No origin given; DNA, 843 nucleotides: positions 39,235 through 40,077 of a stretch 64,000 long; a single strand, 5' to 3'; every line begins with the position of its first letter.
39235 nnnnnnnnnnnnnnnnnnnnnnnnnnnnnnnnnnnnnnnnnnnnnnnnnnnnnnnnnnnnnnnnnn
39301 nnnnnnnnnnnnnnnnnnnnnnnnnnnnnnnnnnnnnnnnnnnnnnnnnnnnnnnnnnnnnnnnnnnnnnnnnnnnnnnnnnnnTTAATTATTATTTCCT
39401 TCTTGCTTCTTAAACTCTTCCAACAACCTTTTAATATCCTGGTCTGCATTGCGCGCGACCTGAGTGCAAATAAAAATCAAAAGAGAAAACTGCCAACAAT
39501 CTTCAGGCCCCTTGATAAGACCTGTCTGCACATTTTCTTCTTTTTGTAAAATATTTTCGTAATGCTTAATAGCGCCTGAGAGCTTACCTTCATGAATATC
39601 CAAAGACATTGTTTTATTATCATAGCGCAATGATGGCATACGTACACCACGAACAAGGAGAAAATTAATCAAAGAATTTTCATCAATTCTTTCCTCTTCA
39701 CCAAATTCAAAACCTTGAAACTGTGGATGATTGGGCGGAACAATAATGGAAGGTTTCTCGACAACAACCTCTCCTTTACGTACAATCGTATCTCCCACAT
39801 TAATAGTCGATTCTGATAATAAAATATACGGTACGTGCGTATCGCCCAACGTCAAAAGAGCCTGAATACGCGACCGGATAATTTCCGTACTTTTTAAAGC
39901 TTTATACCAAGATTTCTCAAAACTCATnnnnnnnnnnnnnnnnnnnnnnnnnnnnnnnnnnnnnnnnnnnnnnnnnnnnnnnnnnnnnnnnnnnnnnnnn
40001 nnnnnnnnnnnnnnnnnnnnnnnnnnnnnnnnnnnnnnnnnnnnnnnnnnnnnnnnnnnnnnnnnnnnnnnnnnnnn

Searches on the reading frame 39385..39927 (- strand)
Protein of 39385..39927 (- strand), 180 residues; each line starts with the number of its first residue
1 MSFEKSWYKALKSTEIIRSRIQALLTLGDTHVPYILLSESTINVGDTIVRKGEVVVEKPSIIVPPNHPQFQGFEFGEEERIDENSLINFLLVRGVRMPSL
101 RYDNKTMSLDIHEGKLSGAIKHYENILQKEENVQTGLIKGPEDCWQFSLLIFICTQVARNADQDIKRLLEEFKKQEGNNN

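Call 7: search_protein_families(library=pfam, proteins=[window:39385-39927:-], max_evalue=0.01)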
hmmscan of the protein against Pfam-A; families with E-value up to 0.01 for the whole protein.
window:39385-39927:- (180 aa): 0 families

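Call 11: find_encoding_contigs(protein=window:39385-39927:-, flank=10000, max_places=10)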
Protein window:39385-39927:- (180 aa): 1 contig read that carries it; 1 place shown.
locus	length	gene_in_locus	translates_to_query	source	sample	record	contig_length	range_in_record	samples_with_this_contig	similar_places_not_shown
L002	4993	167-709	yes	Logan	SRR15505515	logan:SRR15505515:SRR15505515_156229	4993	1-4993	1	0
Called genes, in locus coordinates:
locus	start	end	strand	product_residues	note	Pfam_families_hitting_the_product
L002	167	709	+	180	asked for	-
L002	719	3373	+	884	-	PF00675:Peptidase_M16, PF05193:Peptidase_M16_C, PF00675:Peptidase_M16, PF05193:Peptidase_M16_C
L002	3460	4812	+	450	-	PF00437:T2SSE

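Call 13: find_homologous_proteins(query=window:39385-39927:-)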
Query window:39385-39927:- (180 aa): 640 proteins with E <= 0.001 among 726 candidates; the best 120 are listed.
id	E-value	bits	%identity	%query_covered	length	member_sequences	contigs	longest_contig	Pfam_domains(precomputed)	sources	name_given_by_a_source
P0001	1.3e-114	398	100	100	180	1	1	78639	-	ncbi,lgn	-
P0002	6.1e-84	298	74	98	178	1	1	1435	-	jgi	-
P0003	8.5e-83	294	72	99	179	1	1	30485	-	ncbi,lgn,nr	ncbi:MAG: hypothetical protein JW847_00270 [Candidatus Omnitrophica bacterium]|nr:hypothetical prote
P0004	1.8e-82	293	73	96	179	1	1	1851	-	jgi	jgi:hypothetical protein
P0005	4.7e-82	292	71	98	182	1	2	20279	-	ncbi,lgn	-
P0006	1.4e-81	290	71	99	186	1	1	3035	-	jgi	-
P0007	1.5e-81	290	69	99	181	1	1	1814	-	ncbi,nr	ncbi:MAG TPA: hypothetical protein PKV41_06725 [Candidatus Omnitrophota bacterium]|nr:hypothetical p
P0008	2.1e-81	289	69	99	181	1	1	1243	-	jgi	jgi:hypothetical protein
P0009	2.1e-81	289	69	99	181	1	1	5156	-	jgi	-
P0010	2.7e-81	289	71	98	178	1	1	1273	-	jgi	jgi:hypothetical protein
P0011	4.8e-81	288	70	97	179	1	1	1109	-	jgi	jgi:hypothetical protein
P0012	7.4e-81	288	70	99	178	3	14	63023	-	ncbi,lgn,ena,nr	ncbi:MAG: hypothetical protein A3D87_08445 [Omnitrophica WOR_2 bacterium RIFCSPHIGHO2_02_FULL_50_17]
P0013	8.7e-81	287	70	98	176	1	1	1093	-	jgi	-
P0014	1.0e-80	287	69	100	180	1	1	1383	-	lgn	-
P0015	1.3e-80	287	71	98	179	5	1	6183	-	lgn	-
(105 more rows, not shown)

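Call 15: find_related_loci(query=A2, collection=genome_contigs, flank=6000)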
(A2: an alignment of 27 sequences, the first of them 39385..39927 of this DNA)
Query A2 (180 aa) in genome_contigs; peptide patterns used: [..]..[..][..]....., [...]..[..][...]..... (x = any residue, [..] = any of these).
142 stretches matched a pattern; 111 encode a relative of the query (tblastn E <= 1e-3); the best 80 are kept; 80 distinct loci.
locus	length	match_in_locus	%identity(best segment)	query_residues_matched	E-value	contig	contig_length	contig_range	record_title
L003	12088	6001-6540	71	1-177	1e-89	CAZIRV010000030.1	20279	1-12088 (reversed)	MAG TPA_asm: uncultured Planctomycetales bacterium isolate SRP128015_co1_466 genome assembly, contig: NODE_3568_length_2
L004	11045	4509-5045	72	1-178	4e-89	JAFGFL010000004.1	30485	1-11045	MAG: Candidatus Omnitrophota bacterium isolate Zod_Metabat.1316 k87_595998, whole genome shotgun sequence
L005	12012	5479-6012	70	1-178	4e-88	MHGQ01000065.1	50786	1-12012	MAG: Omnitrophica WOR_2 bacterium RIFCSPHIGHO2_02_FULL_50_17 rifcsphigho2_02_scaffold_672, whole genome shotgun sequence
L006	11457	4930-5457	72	1-176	2e-87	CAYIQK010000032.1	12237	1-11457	MAG TPA_asm: uncultured Planctomycetales bacterium isolate ERP119705_co25_244 genome assembly, contig: NODE_4224_length_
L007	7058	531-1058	73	1-176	4e-86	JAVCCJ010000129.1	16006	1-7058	MAG: Candidatus Zapsychrus exili isolate MAG_3300035698_1555 Ga0374944_168739, whole genome shotgun sequence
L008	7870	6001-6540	67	1-180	1e-85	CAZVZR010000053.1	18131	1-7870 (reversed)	MAG TPA_asm: uncultured Planctomycetales bacterium isolate SRP193066_co2_435 genome assembly, contig: NODE_1654_length_1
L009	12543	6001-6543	69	1-175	2e-85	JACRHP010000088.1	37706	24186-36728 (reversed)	MAG: Candidatus Omnitrophota bacterium isolate NC_groundwater_1780_Pr3_B-0.1um_53_71 SR-2_scaffold_141_3902149, whole ge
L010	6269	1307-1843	67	1-178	2e-84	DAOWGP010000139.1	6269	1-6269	MAG TPA_asm: Candidatus Omnitrophota bacterium isolate CSMAG_1994 CSMAG_1994_k141_563196_length_6269_cov_56.9174, whole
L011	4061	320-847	66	1-175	5e-84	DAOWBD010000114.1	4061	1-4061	MAG TPA_asm: Candidatus Omnitrophota bacterium isolate CSMAG_1852 CSMAG_1852_k141_4680949_length_4061_cov_9.7038, whole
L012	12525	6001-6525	68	1-176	8e-84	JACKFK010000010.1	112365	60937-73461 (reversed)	MAG: Candidatus Omnitrophota bacterium isolate HK-STAS-OMNI-3 HK-STAS-OMNI-3_10, whole genome shotgun sequence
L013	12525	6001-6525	68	1-176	5e-84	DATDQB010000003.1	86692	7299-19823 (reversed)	MAG TPA_asm: Candidatus Omnitrophota bacterium isolate SMAG_U7936 k141_567306, whole genome shotgun sequence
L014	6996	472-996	68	1-175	1e-83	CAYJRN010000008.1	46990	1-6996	MAG TPA_asm: uncultured Planctomycetales bacterium isolate ERP125453_co1_226 genome assembly, contig: NODE_545_length_46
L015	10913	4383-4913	67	1-176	2e-83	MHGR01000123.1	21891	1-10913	MAG: Omnitrophica WOR_2 bacterium RIFCSPHIGHO2_02_FULL_52_10 rifcsphigho2_02_scaffold_8283, whole genome shotgun sequenc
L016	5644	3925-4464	66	1-180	4e-83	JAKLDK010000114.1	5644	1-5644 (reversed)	MAG: Candidatus Omnitrophota bacterium isolate RA.bin108 RA.bin108_114, whole genome shotgun sequence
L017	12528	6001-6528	68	1-176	9e-83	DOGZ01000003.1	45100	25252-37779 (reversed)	MAG TPA_asm: Candidatus Omnitrophota bacterium isolate UBA10174 contig_19278, whole genome shotgun sequence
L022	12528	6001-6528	70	1-174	3e-81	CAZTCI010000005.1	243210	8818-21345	MAG TPA_asm: uncultured Planctomycetales bacterium isolate binchicken_co185_276 genome assembly, contig: NODE_49_length_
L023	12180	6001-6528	64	1-175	9e-81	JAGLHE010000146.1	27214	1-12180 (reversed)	MAG: Candidatus Omnitrophota bacterium isolate RS_10_7 ROV157_10.bin.7.fa_146, whole genome shotgun sequence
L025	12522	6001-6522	67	1-174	1e-80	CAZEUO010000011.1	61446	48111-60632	MAG TPA_asm: uncultured Planctomycetales bacterium isolate SRP178908_co1_326 genome assembly, contig: NODE_235_length_61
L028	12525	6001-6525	65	1-175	9e-80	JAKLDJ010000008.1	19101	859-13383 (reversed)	MAG: Candidatus Omnitrophota bacterium isolate RA.bin107 RA.bin107_8, whole genome shotgun sequence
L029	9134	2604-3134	66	1-176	6e-80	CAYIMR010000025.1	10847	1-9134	MAG TPA_asm: uncultured Planctomycetales bacterium isolate ERP119705_co25_233 genome assembly, contig: NODE_5298_length_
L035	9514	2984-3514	64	1-177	1e-78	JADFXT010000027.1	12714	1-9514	MAG: Candidatus Omnitrophota bacterium isolate nDJH15bin6 nDJH15_bin6_NODE_27_length_12714_cov_11.293398, whole genome s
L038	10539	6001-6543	65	1-179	4e-78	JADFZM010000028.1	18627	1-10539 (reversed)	MAG: Candidatus Omnitrophota bacterium isolate nHLHbin2 nHLH_bin2_NODE_28_length_18627_cov_6.327859, whole genome shotgu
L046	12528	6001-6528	63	1-176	9e-76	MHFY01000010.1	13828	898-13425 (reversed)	MAG: Omnitrophica WOR_2 bacterium GWA2_47_8 gwa2_scaffold_11569, whole genome shotgun sequence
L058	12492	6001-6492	64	1-166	1e-73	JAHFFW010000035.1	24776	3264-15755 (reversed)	MAG: Candidatus Omnitrophota bacterium isolate nzgw300 NODE_545_length_24777_cov_6.955792, whole genome shotgun sequence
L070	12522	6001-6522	58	1-174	2e-71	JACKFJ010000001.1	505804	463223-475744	MAG: Candidatus Omnitrophota bacterium isolate HK-STAS-OMNI-2 HK-STAS-OMNI-2_1, whole genome shotgun sequence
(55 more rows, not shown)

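Call 62: search_protein_families(library=pfam, proteins=[L008:3293-3952:+, L008:3970-4671:+, L008:4693-5220:+, L022:3405-4412:+, L025:2512-3621:+, L028:1891-2958:+, L028:4702-5928:+, L035:1243-2946:+, L038:4234-4875:+, L038:5019-5960:+], max_evalue=0.001)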
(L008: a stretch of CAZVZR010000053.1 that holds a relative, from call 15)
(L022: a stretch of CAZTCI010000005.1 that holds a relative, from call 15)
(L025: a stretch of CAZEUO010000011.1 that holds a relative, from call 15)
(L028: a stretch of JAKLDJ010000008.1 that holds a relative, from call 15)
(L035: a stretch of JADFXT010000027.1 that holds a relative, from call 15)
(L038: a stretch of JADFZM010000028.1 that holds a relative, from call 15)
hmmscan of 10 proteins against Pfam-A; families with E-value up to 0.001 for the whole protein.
L008:3293-3952:+ (219 aa): 1 family
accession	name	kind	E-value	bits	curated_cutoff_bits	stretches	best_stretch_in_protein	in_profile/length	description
PF07963.17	N_methyl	-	5.4e-05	23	21.2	1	33-55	4-26/27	Prokaryotic N-terminal methylation motif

L008:3970-4671:+ (233 aa): 1 family
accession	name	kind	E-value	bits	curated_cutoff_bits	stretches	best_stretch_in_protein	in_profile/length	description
PF00590.25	TP_methylase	-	1.3e-08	35.5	27.8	1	34-213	29-210/212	Tetrapyrrole (Corrin/Porphyrin) Methylases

L008:4693-5220:+ (175 aa): 3 families
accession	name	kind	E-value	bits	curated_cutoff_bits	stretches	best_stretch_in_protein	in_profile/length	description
PF00462.30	Glutaredoxin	-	1.8e-12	47.7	22.9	1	103-161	1-60/60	Glutaredoxin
PF13409.12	GST_N_2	-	0.0002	22.4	25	1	110-163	1-59/70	Glutathione S-transferase, N-terminal domain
PF13098.12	Thioredoxin_2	-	0.00027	21.7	27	1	102-149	8-51/104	Thioredoxin-like domain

L022:3405-4412:+ (335 aa): 2 families
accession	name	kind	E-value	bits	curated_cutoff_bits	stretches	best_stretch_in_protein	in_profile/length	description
PF00589.27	Phage_integrase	-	2.3e-14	54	27.1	1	175-328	4-166/172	Phage integrase family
PF13102.12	Phage_int_SAM_5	-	7.7e-08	33.1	22.3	1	65-157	6-95/98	Phage integrase SAM-like domain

L025:2512-3621:+ (369 aa): 2 families
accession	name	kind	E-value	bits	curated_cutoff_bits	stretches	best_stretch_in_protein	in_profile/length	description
PF00589.27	Phage_integrase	-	4.6e-18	66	27.1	1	201-352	5-160/172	Phage integrase family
PF13102.12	Phage_int_SAM_5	-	1.8e-11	44.7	22.3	1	95-182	14-92/98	Phage integrase SAM-like domain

L028:1891-2958:+ (355 aa): 2 families
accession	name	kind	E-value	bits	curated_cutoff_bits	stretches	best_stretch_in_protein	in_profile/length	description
PF07661.19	MORN_2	-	6.6e-59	189.3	29.6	5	77-98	1-22/22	MORN repeat variant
PF02493.26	MORN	-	6.8e-06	26.1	22.5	0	72-88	5-21/23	MORN repeat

L028:4702-5928:+ (408 aa): 1 family
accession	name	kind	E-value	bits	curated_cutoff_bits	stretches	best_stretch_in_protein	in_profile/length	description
PF00079.25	Serpin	-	3.5e-121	405.3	27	1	33-406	2-370/370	Serpin (serine protease inhibitor)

L035:1243-2946:+ (567 aa): 1 family
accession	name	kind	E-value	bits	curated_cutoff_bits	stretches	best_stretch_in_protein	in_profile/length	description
PF10131.15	PTPS_related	-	6.2e-15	55.1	26.4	1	82-416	1-313/621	6-pyruvoyl-tetrahydropterin synthase related domain; membrane protein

L038:4234-4875:+ (213 aa): 0 families

L038:5019-5960:+ (313 aa): 1 family
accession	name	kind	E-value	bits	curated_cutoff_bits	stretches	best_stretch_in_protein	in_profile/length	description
PF02498.22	Bro-N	-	1.3e-11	45.4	25.6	1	53-144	1-91/96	BRO family, N-terminal domain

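Call 63: search_protein_families(library=pfam, proteins=[L046:1189-2871:+, L046:2919-3509:+, L046:3454-4635:+, L058:4574-5410:+, L070:4770-5747:-, L015:3654-4310:+, L004:2914-4353:+, L029:1161-1676:+, L029:1676-2056:+, L023:2232-5699:+], max_evalue=0.001)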
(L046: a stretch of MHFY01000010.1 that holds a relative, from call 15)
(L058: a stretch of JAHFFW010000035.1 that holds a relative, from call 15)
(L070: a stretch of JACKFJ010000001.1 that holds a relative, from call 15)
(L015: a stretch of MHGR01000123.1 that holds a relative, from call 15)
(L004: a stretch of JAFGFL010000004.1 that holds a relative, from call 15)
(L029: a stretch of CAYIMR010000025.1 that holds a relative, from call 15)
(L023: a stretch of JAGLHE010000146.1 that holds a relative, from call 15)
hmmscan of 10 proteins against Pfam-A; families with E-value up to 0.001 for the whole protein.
L046:1189-2871:+ (560 aa): 1 family
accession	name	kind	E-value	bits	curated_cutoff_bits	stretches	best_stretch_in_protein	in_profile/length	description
PF07661.19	MORN_2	-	3.2e-65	208.8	29.6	5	392-413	1-22/22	MORN repeat variant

L046:2919-3509:+ (196 aa): 0 families

L046:3454-4635:+ (393 aa): 0 families

L058:4574-5410:+ (278 aa): 1 family
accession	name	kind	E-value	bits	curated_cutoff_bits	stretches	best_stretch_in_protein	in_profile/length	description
PF02498.22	Bro-N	-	1.4e-15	58.1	25.6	1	17-108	1-91/96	BRO family, N-terminal domain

L070:4770-5747:- (325 aa): 0 families

L015:3654-4310:+ (218 aa): 0 families

L004:2914-4353:+ (479 aa): 2 families
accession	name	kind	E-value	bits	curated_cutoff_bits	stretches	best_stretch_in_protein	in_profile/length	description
PF00390.24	malic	-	1.5e-21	77.4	23.1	1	123-242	14-181/182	Malic enzyme, N-terminal domain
PF03949.21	Malic_M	-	9.8e-17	61.5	23.5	1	257-453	3-241/258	Malic enzyme, NAD binding domain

L029:1161-1676:+ (171 aa): 0 families

L029:1676-2056:+ (126 aa): 1 family
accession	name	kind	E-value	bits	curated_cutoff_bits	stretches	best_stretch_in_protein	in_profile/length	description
PF02195.25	ParB_N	-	8.8e-05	22.9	26.3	1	2-69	2-70/95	ParB N-terminal domain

L023:2232-5699:+ (1155 aa): 1 family
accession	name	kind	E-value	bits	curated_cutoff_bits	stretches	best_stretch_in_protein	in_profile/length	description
PF13646.12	HEAT_2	-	1.2e-05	25.9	27.7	1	576-657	7-82/88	HEAT repeats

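Call 71: find_related_loci(query=A3, collection=metagenome_contigs, flank=10000)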
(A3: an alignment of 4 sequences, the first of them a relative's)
Query A3 (335 aa) in metagenome_contigs; peptide patterns used: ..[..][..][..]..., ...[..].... (x = any residue, [..] = any of these).
527 stretches matched a pattern; 38 encode a relative of the query (tblastn E <= 1e-3); 38 distinct loci.
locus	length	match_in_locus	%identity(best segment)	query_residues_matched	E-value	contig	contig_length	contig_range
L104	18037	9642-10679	45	1-330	8e-91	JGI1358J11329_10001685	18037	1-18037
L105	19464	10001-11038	45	1-330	8e-91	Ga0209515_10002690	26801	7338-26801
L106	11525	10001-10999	44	1-332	1e-88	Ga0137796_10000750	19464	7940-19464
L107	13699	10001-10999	44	1-332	1e-88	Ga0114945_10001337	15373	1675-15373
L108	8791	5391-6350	45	1-332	1e-84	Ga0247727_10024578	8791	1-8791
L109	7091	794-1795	43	1-332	1e-82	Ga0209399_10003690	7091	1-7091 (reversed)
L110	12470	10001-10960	43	1-332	6e-82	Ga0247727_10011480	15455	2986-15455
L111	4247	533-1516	43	1-330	5e-80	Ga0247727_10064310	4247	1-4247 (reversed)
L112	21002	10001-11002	42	1-332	6e-77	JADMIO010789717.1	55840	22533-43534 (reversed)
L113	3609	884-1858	41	1-335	2e-74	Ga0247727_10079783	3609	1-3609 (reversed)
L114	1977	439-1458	38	1-333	5e-77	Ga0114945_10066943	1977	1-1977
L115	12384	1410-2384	42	1-331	3e-71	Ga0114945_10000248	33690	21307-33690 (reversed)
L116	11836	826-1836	37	1-330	1e-68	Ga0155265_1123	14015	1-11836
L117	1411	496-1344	44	1-284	4e-71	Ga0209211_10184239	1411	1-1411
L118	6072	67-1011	39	1-330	3e-65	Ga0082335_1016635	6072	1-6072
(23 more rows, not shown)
